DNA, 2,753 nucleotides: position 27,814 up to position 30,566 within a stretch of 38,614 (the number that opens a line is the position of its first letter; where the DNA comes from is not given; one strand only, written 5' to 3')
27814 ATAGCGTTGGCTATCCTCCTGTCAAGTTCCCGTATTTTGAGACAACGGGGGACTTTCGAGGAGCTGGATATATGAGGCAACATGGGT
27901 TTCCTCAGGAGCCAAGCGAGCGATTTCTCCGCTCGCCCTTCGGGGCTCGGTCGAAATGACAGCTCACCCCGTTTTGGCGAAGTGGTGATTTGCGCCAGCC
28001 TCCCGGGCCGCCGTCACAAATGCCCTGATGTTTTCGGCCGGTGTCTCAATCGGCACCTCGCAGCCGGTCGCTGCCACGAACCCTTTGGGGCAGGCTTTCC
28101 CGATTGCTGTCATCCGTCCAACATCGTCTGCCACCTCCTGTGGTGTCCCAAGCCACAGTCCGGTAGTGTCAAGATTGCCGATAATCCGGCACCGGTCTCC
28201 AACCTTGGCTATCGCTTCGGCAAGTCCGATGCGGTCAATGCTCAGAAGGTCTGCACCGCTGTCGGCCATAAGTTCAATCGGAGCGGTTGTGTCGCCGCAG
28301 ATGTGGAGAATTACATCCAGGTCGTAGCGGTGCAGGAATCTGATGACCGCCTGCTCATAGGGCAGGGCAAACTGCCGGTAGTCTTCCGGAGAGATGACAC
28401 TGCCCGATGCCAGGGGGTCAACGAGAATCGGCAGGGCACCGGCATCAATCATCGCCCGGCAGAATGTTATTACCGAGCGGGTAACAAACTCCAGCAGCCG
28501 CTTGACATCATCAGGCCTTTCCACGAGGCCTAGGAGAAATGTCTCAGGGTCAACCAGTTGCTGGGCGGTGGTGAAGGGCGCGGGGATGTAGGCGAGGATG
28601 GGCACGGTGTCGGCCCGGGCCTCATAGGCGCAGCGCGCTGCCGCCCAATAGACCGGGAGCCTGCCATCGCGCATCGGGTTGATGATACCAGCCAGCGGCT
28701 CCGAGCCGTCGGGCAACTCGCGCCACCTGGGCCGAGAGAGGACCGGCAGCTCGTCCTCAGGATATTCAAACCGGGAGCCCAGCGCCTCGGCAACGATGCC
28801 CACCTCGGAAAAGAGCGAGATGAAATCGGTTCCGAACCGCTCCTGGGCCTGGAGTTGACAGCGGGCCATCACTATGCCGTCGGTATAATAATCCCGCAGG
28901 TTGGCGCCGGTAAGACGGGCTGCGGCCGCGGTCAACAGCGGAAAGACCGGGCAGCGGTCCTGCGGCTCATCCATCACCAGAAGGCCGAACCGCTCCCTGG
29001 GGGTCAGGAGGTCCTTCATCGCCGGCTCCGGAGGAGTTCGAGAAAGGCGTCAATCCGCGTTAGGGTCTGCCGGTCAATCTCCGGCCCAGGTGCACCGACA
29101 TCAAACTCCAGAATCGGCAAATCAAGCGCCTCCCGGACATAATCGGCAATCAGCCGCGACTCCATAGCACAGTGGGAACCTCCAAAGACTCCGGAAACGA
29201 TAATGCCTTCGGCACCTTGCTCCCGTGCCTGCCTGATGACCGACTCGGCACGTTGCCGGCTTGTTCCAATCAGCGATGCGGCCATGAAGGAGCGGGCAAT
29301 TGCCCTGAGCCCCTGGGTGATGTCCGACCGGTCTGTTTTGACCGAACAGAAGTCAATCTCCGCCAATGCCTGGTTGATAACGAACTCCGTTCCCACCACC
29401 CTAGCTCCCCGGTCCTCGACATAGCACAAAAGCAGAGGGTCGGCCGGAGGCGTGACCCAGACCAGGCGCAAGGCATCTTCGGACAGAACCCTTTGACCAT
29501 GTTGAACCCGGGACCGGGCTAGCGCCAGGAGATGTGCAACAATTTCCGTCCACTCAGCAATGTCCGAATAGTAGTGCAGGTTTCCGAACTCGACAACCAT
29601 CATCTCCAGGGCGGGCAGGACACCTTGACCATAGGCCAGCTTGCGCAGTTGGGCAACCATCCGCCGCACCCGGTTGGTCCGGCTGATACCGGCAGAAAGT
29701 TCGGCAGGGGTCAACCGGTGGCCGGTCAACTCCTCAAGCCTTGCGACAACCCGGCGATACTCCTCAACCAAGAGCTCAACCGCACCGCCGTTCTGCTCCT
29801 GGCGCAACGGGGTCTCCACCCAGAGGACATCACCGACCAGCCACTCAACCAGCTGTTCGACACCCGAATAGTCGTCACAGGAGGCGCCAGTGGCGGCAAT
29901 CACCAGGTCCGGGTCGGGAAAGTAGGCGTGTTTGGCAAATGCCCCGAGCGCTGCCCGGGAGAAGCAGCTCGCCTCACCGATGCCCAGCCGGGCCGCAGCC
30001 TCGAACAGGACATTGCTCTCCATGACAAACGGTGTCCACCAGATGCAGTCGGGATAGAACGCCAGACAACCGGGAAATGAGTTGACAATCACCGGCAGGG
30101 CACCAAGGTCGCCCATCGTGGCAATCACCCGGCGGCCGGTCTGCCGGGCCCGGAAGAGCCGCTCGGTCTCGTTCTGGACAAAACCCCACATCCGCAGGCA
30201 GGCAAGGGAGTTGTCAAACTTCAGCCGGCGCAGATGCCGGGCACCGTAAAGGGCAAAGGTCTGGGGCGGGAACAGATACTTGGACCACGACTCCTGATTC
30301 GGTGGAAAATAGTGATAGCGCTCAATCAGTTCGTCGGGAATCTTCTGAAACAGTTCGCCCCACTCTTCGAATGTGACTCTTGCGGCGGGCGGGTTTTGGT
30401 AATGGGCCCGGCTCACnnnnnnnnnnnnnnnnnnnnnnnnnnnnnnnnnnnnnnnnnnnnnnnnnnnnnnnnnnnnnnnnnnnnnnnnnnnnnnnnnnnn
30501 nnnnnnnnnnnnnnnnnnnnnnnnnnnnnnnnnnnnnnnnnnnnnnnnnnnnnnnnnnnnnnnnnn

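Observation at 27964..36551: Nine-gene coupled operon joining DUF3343-YedF-SelD(Sec) to a corrinoid methyl-transfer set and an HGD-D pair: candidate methylated-selenium salvage system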

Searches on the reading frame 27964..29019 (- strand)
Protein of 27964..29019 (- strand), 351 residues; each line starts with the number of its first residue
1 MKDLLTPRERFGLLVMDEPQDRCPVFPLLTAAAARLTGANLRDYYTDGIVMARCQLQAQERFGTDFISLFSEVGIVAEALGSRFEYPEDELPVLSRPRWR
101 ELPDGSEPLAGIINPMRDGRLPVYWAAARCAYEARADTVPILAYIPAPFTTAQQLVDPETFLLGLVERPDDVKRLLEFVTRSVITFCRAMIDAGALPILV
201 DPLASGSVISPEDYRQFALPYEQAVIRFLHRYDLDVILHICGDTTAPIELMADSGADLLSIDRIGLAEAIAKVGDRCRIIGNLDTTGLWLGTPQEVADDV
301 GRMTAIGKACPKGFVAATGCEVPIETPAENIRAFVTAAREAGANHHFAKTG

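Call 4: search_protein_families(library=pfam, proteins=[window:27964-29019:-], max_evalue=0.01)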
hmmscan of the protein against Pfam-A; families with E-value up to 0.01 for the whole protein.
window:27964-29019:- (351 aa): 1 family
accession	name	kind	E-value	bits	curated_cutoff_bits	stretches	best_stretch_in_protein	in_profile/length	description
PF01208.23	URO-D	-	1.8e-69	234.9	23.9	1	7-340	2-345/346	Uroporphyrinogen decarboxylase (URO-D)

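Call 5: search_protein_families(library=ncbifam, proteins=[window:27964-29019:-], max_evalue=0.001)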
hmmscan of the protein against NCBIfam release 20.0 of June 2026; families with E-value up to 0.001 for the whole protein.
window:27964-29019:- (351 aa): 5 families
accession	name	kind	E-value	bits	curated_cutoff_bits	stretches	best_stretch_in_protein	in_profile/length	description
TIGR01463.1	mtaA_cmuA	subfamily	4.3e-50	170.9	235.4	1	6-340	4-337/340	MtaA/CmuA family methyltransferase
NF004889.0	PRK06252.1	subfamily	2.8e-48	164.7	244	1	5-342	4-337/340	methylcobalamin:coenzyme M methyltransferase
NF041608.1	methylcob_mtaseMtbA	equivalog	4e-35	121.5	600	1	117-340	117-336/339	methylcobamide:CoM methyltransferase MtbA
NF040654.1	MtaA_Meth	equivalog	4.4e-34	117.9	400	1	6-338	2-332/337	methylcobamide:CoM methyltransferase MtaA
TIGR01464.1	hemE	equivalog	3.2e-22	79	302.95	1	40-339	38-337/338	uroporphyrinogen decarboxylase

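Call 45: search_solved_structures(query=window:27964-29019:-, show_alignments=1, max_evalue=0.001)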
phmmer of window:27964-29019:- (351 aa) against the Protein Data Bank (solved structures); distinct sequences matched with E-value up to 0.001: 38.
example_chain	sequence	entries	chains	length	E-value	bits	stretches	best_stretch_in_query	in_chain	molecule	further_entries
4ay7_A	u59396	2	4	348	9.1e-30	107.2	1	10-339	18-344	METHYLCOBALAMIN: COENZYME M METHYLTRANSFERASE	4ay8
6w2o_A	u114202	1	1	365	1.5e-16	63.7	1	51-303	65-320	Uroporphyrinogen decarboxylase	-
3cyv_A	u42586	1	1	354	1.6e-15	60.4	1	47-346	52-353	Uroporphyrinogen decarboxylase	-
4wsh_A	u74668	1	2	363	2.5e-14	56.5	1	9-346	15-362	Uroporphyrinogen decarboxylase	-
2eja_A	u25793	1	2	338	2.1e-13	53.4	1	60-290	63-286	Uroporphyrinogen decarboxylase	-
4exq_A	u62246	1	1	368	1.9e-11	47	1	53-335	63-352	Uroporphyrinogen decarboxylase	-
1j93_A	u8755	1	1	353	8e-11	44.9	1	52-338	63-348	UROPORPHYRINOGEN DECARBOXYLASE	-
4zr8_A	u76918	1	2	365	1.4e-10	44.1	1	9-321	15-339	Uroporphyrinogen decarboxylase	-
1r3v_A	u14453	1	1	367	1e-08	38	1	52-339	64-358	Uroporphyrinogen Decarboxylase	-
3gw3_A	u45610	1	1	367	1.4e-08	37.6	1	52-339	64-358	Uroporphyrinogen decarboxylase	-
1jpk_A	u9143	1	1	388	2.3e-08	36.8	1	52-339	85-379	UROPORPHYRINOGEN DECARBOXYLASE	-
2q6z_A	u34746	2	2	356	2.4e-08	36.8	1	52-339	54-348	Uroporphyrinogen decarboxylase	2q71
3gvv_A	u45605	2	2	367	2.6e-08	36.7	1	52-339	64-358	Uroporphyrinogen decarboxylase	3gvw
1r3q_A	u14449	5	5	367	2.6e-08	36.7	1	52-339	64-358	Uroporphyrinogen Decarboxylase | PROTEIN (UROPORPHYRINOGEN DECARBOXYLASE)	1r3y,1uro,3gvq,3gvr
1jph_A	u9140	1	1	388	3.6e-08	36.2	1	52-339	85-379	UROPORPHYRINOGEN DECARBOXYLASE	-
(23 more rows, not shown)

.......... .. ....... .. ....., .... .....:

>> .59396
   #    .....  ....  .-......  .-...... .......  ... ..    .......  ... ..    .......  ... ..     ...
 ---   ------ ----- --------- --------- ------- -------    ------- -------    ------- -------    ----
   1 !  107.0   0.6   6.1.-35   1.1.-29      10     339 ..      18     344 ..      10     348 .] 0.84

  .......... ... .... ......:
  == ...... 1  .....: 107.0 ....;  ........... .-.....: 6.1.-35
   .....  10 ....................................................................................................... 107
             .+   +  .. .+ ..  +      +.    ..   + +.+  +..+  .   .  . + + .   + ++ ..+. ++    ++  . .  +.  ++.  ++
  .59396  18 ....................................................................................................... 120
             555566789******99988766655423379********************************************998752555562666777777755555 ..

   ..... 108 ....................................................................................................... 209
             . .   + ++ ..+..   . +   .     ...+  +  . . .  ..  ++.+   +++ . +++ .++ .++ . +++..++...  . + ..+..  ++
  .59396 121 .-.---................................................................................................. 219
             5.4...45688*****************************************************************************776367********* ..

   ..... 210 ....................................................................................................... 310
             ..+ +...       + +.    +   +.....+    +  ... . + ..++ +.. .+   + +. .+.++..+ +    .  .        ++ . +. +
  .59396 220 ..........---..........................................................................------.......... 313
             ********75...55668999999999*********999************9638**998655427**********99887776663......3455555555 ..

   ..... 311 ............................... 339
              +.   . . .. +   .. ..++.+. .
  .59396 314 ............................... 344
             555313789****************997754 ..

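Call 50: search_dna_similar(query=window:27964-29019:-, collection=plasmids, mode=protein, max_evalue=1e-10, max_rows=30)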
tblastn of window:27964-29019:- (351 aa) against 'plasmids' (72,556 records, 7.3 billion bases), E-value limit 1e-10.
Records with a match: 26; places in all: 28; records where one place covers at least 80% of the query: 25.
Best place of each record, by identity: <60% 26.
By first word of the organism name: Halorussus 4; Subdoligranulum 2; Haladaptatus 2; Escherichia 2; Neisseria 2; Acetoanaerobium 1; Candidatus 1; Peptoclostridium 1; Natronorubrum 1; Methylorubrum 1; and 9 more.
By predicted mobility (MOB-suite, as given by PLSDB): non-mobilizable 21; mobilizable 3; conjugative 2.
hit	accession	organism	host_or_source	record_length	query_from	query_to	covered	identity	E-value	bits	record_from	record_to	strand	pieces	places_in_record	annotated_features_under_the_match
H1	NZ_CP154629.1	Acetoanaerobium noterae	cell culture,Sludge of a digestion ...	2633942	2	342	97%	31.2%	2e-43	167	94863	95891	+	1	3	none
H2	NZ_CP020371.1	Candidatus Thiodictyon syntrophicum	meromictic lake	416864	21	342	92%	31.1%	3e-28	123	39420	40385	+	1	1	uroporphyrinogen decarboxylase family protein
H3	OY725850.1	Subdoligranulum variabile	-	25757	5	350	99%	27.0%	5e-12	74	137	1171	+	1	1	record has no annotation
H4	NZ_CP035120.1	Halorussus pelagicus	pure culture,salted brown alga Laminaria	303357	50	340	83%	29.5%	2e-11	72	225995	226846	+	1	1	hemE: uroporphyrinogen decarboxylase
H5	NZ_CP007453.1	Peptoclostridium acidaminophilum DSM 3953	black mud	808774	45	339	84%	28.9%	9e-19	95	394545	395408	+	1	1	uroporphyrinogen decarboxylase family protein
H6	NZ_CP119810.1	Halorussus caseinilyticus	cell culture,coastal saline-alkali land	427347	50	340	83%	29.1%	1e-11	73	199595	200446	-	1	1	none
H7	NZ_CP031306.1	Natronorubrum bangense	Cell culture,The Bange salt-alkaline ...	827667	50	339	83%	28.9%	3e-14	81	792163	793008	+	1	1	hemE: uroporphyrinogen decarboxylase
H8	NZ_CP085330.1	Haladaptatus salinisoli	cell culture,saline soil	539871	50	340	83%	28.5%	8e-11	71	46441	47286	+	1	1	hemE: uroporphyrinogen decarboxylase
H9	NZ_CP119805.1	Halorussus lipolyticus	cell culture,coastal saline-alkali land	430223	50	340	83%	28.5%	4e-11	72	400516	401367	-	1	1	hemE: uroporphyrinogen decarboxylase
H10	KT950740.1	Escherichia coli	-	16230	5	335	94%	25.0%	4e-15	84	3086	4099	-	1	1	cmuA: CmuA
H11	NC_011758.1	Methylorubrum extorquens CM4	-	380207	5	335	94%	25.0%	4e-15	84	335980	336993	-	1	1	MtaA/CmuA family methyltransferase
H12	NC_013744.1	Haloterrigena turkmenica DSM 5511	-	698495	56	340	81%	28.8%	5e-11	72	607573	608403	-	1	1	hemE: uroporphyrinogen decarboxylase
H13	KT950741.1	Escherichia coli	-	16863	5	335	94%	24.7%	4e-17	90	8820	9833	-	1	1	cmuA: CmuA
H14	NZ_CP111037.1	Haladaptatus caseinilyticus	cell culture,sediment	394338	50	340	83%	28.1%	3e-13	78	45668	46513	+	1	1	hemE: uroporphyrinogen decarboxylase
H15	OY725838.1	Subdoligranulum variabile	-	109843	55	340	81%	28.2%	3e-16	87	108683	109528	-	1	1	record has no annotation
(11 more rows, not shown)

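Call 51: get_annotated_region(hit=H1, flank=9000)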
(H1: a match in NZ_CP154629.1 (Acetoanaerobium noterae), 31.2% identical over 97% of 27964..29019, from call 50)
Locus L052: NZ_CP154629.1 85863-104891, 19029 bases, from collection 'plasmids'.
description: Acetoanaerobium noterae strain DSL2 plasmid pTPELB2, complete sequence
organism: Acetoanaerobium noterae (NCBI taxid 745369)
taxonomy: Bacteria; Bacillota; Clostridia; Peptostreptococcales; Filifactoraceae; Acetoanaerobium; Acetoanaerobium noterae
host: -; source: cell culture,Sludge of a digestion tower of a wastewater treatment plant; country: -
typing (MOB-suite, as given by PLSDB): non-mobilizable
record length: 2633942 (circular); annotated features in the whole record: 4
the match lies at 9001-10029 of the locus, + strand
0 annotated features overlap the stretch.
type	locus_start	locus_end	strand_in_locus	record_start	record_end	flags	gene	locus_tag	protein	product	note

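Call 54: get_annotated_region(hit=H5, flank=9000)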
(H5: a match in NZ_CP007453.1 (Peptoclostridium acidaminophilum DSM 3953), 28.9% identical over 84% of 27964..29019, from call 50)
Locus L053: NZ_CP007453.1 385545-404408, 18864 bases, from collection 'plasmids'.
description: Peptoclostridium acidaminophilum DSM 3953 strain al-2 plasmid EAL2_808p, complete sequence
organism: Peptoclostridium acidaminophilum DSM 3953 (NCBI taxid 1286171)
taxonomy: Bacteria; Bacillota; Clostridia; Peptostreptococcales; Peptoclostridiaceae; Peptoclostridium; Peptoclostridium acidaminophilum; Peptoclostridium acidaminophilum DSM 3953
host: -; source: black mud; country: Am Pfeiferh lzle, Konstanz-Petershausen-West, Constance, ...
typing (MOB-suite, as given by PLSDB): non-mobilizable
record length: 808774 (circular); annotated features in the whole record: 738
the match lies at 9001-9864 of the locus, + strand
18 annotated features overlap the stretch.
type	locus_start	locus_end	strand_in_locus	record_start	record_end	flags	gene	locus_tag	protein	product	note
CDS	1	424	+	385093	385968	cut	-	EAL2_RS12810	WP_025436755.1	NAD(P)H-hydrate dehydratase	-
CDS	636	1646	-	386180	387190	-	selD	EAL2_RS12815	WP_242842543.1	selenide, water dikinase SelD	GO:0001887 - selenium compound metabolic process [Evidence IEA]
CDS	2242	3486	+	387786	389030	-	-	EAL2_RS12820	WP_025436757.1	sugar ABC transporter substrate-binding protein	-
CDS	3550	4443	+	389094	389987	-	-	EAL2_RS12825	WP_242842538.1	sugar ABC transporter permease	-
CDS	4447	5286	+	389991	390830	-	-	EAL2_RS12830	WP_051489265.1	carbohydrate ABC transporter permease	GO:0008643 - carbohydrate transport [Evidence IEA]; GO:0055085 - transmembrane transport [Evidence IEA]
CDS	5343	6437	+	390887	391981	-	ugpC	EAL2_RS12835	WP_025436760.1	sn-glycerol-3-phosphate ABC transporter ATP-binding protein UgpC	-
CDS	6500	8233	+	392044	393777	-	-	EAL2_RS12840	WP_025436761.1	DUF4091 domain-containing protein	-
CDS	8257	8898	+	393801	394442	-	-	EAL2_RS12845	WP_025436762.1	cobalamin-dependent protein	-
CDS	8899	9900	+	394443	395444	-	-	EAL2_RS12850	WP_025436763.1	uroporphyrinogen decarboxylase family protein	-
CDS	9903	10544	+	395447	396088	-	-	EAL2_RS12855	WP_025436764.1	hypothetical protein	-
CDS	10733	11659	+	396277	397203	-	-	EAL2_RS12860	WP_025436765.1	cation diffusion facilitator family transporter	-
CDS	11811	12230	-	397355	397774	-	-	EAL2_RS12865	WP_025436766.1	C-GCAxxG-C-C family (seleno)protein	-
CDS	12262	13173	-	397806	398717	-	nadA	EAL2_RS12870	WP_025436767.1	quinolinate synthase NadA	GO:0009435 - NAD biosynthetic process [Evidence IEA]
CDS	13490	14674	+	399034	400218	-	-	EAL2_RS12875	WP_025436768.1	pyridoxal phosphate-dependent aminotransferase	GO:0009058 - biosynthetic process [Evidence IEA]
CDS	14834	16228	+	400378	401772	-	-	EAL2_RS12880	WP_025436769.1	MATE family efflux transporter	-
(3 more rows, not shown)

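Call 55: get_annotated_region(hit=H11, flank=1500)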
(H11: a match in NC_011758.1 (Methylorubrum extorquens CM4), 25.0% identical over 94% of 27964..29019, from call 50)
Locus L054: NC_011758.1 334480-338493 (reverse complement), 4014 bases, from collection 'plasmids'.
description: Methylorubrum extorquens CM4 plasmid pCMU01, complete sequence
organism: Methylorubrum extorquens CM4 (NCBI taxid 440085)
taxonomy: Bacteria; Pseudomonadota; Alphaproteobacteria; Hyphomicrobiales; Methylobacteriaceae; Methylorubrum; Methylorubrum extorquens; Methylorubrum extorquens CM4
host: -; source: -; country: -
typing (MOB-suite, as given by PLSDB): conjugative; replicon rep_cluster_4; relaxase MOBQ; mating-pair formation MPF_I
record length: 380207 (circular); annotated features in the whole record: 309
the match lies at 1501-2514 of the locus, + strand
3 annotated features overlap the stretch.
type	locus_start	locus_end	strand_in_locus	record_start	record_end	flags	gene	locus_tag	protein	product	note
CDS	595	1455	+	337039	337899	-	-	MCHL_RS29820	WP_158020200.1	uroporphyrinogen decarboxylase family protein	GO:0006779 - porphyrin-containing compound biosynthetic process [Evidence IEA]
CDS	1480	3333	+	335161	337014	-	-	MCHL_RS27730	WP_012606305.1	MtaA/CmuA family methyltransferase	-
CDS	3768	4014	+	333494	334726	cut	-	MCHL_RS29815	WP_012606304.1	amidohydrolase family protein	-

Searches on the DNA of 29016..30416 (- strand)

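Call 83: search_rna_families(sources=[L001, L002, L010, L022, L030, L036, L037], threshold=gathering)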
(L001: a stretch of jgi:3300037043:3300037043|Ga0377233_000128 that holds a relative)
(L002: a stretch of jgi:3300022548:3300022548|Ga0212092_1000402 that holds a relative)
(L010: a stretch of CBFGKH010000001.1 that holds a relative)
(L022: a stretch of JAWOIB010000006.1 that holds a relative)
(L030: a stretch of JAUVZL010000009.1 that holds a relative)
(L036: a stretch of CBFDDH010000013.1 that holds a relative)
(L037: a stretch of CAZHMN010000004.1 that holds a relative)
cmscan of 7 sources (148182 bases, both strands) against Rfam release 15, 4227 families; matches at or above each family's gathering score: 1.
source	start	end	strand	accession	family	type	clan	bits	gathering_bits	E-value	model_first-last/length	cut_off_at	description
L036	17427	17516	+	RF01852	tRNA-Sec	Gene; tRNA;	CL00001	79.1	47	2.9e-14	1-91/91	no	Selenocysteine transfer RNA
